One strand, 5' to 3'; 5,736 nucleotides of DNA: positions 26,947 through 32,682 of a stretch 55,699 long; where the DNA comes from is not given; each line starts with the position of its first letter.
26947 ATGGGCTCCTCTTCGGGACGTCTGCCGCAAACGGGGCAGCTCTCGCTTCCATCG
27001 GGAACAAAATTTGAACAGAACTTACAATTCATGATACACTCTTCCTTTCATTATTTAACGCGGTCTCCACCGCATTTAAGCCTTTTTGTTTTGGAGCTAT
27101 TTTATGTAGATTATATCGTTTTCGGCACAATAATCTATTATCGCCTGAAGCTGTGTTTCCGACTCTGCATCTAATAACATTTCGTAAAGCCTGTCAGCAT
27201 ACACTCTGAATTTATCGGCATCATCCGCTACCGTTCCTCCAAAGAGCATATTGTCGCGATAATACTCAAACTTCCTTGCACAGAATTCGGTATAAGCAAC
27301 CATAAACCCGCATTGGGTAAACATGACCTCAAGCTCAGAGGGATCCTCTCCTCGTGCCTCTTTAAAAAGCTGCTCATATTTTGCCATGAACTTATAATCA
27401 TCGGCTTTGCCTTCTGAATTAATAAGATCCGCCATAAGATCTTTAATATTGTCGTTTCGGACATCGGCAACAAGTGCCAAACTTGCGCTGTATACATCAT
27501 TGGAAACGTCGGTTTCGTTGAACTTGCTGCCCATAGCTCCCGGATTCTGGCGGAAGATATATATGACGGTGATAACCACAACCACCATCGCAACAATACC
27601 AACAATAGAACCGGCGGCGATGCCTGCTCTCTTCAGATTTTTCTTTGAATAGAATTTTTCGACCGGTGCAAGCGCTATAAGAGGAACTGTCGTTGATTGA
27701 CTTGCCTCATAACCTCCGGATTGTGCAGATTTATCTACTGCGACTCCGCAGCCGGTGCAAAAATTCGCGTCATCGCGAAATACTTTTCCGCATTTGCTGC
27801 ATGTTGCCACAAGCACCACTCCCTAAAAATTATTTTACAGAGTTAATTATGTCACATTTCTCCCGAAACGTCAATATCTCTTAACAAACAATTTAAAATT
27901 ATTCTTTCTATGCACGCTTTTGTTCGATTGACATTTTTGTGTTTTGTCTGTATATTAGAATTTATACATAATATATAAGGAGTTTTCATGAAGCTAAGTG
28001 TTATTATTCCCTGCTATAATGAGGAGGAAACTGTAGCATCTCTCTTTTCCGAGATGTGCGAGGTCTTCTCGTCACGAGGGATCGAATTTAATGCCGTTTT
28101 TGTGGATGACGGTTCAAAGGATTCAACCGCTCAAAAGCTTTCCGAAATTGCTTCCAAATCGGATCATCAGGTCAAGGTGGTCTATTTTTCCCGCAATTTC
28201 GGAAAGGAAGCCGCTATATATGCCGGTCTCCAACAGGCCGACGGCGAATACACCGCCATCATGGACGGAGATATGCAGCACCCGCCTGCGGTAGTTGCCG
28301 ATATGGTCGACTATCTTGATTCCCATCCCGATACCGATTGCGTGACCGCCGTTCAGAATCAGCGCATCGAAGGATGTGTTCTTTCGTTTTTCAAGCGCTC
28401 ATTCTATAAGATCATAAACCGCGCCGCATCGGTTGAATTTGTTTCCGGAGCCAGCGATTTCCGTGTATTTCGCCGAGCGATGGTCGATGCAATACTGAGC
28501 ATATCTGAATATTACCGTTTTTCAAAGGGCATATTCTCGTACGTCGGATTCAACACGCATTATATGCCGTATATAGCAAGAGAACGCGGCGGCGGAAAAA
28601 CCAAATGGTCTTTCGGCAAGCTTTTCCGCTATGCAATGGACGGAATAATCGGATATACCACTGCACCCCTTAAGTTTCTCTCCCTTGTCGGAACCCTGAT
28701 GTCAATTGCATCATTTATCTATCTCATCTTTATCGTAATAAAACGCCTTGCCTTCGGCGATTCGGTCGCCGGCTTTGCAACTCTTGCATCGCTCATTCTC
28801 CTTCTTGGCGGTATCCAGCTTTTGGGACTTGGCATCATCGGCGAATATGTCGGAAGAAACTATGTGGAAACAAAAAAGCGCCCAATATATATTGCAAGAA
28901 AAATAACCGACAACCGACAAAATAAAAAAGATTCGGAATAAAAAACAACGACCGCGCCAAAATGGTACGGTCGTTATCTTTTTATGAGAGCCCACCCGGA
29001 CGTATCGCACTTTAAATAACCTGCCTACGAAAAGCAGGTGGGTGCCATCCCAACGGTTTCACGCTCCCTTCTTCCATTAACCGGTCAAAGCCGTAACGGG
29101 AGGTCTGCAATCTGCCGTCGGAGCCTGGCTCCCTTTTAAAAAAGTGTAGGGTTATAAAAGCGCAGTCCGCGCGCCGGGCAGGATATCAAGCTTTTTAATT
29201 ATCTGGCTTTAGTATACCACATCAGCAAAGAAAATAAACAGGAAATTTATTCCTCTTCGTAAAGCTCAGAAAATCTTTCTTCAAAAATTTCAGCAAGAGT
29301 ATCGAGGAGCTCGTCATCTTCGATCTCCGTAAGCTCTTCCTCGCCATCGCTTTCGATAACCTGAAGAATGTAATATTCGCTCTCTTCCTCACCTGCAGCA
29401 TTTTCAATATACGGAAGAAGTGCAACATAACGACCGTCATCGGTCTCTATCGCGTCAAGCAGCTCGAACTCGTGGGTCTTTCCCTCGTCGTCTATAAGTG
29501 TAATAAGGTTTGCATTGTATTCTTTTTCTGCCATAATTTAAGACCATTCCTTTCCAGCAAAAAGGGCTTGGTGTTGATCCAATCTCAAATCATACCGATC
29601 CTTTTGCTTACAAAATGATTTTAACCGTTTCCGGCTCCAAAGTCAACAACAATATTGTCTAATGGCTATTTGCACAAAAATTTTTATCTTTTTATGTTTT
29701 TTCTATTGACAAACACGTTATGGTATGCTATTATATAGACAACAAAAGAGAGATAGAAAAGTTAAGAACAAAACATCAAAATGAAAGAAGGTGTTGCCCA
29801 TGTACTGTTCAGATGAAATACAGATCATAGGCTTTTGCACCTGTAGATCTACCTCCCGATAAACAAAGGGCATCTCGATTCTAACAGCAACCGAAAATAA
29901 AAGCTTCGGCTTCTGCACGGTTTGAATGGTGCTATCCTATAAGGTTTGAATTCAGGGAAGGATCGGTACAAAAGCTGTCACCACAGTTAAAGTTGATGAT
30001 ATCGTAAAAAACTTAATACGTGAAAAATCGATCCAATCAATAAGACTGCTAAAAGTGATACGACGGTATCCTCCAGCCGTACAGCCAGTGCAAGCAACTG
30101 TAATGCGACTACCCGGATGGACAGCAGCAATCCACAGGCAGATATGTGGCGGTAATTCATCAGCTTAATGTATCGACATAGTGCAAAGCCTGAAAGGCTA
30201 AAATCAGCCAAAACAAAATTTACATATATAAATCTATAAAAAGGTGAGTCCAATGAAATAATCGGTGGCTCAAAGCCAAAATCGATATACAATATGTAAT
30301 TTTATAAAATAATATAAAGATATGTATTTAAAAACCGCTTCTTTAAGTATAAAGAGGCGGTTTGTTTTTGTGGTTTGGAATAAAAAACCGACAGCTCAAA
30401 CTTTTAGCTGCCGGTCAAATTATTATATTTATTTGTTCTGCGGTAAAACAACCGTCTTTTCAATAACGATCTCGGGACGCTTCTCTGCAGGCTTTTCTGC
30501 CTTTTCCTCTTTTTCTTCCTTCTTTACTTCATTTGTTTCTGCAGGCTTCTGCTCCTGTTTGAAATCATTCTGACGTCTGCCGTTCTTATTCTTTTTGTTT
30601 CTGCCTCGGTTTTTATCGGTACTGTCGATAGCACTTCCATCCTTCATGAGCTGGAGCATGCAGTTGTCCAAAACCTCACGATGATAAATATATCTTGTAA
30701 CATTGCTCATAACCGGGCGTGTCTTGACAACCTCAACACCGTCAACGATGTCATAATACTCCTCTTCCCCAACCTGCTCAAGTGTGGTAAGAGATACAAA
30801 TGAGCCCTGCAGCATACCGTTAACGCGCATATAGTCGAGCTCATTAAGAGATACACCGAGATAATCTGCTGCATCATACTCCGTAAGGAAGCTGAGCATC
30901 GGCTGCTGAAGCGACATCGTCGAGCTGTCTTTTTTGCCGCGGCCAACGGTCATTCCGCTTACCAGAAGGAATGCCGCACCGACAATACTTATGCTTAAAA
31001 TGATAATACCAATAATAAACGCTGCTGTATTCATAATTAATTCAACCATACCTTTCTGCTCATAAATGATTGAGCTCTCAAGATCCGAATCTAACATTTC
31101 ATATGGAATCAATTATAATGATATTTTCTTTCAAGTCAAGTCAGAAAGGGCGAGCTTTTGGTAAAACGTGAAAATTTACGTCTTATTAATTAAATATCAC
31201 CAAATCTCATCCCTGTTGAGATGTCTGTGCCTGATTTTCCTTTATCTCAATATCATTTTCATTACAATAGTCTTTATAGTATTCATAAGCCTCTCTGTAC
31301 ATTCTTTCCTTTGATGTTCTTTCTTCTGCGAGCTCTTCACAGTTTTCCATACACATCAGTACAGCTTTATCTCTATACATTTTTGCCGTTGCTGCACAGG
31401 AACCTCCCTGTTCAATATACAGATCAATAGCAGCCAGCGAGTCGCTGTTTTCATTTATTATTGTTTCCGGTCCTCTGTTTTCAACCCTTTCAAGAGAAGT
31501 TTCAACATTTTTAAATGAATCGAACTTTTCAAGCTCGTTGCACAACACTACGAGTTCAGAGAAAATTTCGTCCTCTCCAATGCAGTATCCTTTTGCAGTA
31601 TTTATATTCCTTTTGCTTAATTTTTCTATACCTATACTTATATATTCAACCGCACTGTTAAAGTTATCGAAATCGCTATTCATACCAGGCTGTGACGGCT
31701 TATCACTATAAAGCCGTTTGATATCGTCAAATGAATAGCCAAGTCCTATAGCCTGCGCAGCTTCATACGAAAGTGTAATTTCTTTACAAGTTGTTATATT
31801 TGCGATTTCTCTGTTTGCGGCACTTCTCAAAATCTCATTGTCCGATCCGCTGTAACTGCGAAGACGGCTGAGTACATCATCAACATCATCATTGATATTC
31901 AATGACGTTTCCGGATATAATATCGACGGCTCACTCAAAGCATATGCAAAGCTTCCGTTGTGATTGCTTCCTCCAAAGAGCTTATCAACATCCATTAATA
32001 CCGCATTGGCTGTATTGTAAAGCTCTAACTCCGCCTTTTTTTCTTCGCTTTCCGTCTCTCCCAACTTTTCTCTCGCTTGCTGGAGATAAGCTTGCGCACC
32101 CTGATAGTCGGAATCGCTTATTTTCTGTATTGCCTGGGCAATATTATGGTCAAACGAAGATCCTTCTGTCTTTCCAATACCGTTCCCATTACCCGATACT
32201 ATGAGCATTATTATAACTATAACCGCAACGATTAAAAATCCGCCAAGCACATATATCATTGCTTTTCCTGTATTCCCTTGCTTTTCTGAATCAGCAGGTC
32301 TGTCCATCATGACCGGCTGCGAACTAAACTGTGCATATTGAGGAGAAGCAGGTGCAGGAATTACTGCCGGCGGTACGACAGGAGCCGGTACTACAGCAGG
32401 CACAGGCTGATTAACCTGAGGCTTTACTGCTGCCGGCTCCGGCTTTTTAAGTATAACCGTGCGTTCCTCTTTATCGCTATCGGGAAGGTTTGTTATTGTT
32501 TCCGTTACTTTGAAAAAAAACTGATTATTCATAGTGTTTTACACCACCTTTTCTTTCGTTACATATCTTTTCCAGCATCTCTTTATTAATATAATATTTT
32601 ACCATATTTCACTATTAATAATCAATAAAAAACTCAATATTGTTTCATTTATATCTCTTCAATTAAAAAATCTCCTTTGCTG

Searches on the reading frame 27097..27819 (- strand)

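Call 47: search_protein_families(library=pfam, proteins=[window:27097-27819:-], max_evalue=0.01)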
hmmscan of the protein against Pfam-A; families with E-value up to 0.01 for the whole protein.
window:27097-27819:- (240 aa): 4 families
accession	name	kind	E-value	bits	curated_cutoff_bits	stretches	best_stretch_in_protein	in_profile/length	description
PF13248.11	Zn_ribbon_3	-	2.1e-05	24.2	27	1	6-25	4-23/26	zinc-ribbon domain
PF12773.13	DZR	-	0.001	19.6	27.3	1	7-25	27-45/45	Double zinc ribbon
PF13240.11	Zn_Ribbon_1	-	0.0018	18.4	25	1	7-25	2-20/23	zinc-ribbon domain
PF12172.15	zf-ChsH2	-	0.0055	16.9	23.2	0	3-26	10-33/37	ChsH2, rubredoxin-like zinc ribbon domain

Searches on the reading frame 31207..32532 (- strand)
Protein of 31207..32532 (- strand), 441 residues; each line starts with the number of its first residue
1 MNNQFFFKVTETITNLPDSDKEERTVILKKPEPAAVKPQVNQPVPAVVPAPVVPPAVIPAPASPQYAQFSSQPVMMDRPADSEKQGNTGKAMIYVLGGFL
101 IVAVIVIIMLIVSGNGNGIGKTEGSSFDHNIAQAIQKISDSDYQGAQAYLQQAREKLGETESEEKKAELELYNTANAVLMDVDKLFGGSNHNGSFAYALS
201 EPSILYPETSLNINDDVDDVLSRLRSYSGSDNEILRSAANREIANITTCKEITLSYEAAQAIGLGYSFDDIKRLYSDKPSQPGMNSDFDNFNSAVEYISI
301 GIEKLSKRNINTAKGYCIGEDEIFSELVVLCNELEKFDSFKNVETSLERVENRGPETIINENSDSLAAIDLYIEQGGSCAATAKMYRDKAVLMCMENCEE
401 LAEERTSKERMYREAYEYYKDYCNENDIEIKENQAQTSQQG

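Call 25: find_encoding_contigs(protein=window:31207-32532:-, flank=10000, max_places=10)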
Protein window:31207-32532:- (441 aa): no gene with exactly this product is on record in the collection.

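Call 47: search_protein_families(library=pfam, proteins=[window:31207-32532:-], max_evalue=0.01)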
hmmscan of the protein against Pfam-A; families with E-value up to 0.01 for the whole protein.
window:31207-32532:- (441 aa): 0 families
